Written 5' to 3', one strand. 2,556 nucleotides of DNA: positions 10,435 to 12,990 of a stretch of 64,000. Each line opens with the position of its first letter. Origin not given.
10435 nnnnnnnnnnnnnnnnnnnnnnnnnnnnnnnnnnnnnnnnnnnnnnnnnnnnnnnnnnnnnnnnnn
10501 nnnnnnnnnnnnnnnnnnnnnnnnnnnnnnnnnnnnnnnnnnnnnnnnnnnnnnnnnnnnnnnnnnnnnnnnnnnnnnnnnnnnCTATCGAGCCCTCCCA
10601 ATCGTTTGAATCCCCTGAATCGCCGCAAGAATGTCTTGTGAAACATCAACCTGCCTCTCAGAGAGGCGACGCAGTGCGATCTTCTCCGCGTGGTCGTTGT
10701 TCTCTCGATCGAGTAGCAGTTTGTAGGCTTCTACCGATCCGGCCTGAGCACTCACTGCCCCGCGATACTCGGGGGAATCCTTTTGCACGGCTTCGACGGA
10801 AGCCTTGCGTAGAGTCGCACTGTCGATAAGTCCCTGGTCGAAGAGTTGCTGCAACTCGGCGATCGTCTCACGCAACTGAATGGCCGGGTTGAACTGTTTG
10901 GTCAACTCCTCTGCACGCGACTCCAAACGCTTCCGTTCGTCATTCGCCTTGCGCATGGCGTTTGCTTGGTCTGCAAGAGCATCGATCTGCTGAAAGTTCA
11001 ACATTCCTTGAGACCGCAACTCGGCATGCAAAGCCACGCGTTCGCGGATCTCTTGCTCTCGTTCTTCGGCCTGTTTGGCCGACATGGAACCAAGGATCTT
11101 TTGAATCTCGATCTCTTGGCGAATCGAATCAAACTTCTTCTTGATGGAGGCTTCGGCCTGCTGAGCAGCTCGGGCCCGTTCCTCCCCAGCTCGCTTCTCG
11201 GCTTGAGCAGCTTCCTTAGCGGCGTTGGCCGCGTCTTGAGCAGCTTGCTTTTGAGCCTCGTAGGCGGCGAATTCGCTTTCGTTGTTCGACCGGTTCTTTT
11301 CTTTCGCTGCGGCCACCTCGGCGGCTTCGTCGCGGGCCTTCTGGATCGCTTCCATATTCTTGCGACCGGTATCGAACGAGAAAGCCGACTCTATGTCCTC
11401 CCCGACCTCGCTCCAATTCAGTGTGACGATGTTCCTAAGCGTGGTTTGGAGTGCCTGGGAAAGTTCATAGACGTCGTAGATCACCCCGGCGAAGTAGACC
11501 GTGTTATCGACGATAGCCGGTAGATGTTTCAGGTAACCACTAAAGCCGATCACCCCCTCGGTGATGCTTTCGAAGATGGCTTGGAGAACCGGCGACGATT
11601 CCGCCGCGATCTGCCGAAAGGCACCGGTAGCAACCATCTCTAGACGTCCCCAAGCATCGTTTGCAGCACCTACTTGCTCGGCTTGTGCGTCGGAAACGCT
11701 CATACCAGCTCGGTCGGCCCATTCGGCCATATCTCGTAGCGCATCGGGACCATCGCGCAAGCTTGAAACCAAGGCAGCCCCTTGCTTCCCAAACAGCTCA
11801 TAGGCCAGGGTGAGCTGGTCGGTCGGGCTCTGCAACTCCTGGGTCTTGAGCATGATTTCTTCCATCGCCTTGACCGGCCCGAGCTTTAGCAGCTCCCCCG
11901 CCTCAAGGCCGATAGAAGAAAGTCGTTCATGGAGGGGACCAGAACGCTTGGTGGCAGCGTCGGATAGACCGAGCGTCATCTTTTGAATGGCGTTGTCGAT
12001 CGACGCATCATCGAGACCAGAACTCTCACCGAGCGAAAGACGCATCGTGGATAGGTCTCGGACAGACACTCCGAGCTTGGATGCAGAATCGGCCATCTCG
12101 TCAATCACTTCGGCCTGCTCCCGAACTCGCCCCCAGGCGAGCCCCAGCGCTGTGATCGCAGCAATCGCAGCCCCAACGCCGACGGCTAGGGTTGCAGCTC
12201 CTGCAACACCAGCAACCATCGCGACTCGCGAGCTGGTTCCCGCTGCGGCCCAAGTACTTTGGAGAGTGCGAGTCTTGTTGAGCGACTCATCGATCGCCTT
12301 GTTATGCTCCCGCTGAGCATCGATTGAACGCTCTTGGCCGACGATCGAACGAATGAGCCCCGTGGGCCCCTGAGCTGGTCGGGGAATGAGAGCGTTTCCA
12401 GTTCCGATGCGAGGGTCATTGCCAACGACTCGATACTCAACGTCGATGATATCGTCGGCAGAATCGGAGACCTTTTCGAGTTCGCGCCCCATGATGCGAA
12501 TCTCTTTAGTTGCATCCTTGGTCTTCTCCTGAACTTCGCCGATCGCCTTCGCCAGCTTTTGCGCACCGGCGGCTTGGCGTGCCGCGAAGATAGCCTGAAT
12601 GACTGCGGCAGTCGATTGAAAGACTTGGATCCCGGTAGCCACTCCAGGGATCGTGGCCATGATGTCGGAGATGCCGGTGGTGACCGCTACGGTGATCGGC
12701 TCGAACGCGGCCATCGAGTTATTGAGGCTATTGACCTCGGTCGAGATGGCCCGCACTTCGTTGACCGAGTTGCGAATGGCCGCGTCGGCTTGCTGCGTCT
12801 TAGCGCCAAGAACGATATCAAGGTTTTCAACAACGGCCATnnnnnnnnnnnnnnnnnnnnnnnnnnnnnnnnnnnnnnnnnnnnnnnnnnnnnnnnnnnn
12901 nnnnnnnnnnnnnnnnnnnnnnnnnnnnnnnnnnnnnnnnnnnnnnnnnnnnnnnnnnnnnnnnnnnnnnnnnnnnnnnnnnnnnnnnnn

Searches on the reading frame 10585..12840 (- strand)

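Call 20: search_protein_families(library=phrogs, proteins=[window:10585-12840:-], max_evalue=0.01)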
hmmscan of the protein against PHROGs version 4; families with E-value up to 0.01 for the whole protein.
window:10585-12840:- (751 aa): 5 families
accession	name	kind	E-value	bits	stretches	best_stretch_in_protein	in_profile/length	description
phrog_9483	-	tail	1.4e-30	107.5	1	217-453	46-274/657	tail length tape measure protein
phrog_8462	-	tail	6.5e-21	75.7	1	207-429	41-257/672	tail length tape measure protein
phrog_2854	-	tail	1.9e-15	57.6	1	199-732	51-588/855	tail length tape measure protein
phrog_13338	-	unknown function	1.1e-14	54.7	1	208-645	26-459/903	-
phrog_167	-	tail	1.1e-06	27.7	1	13-487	197-598/1555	tail length tape measure protein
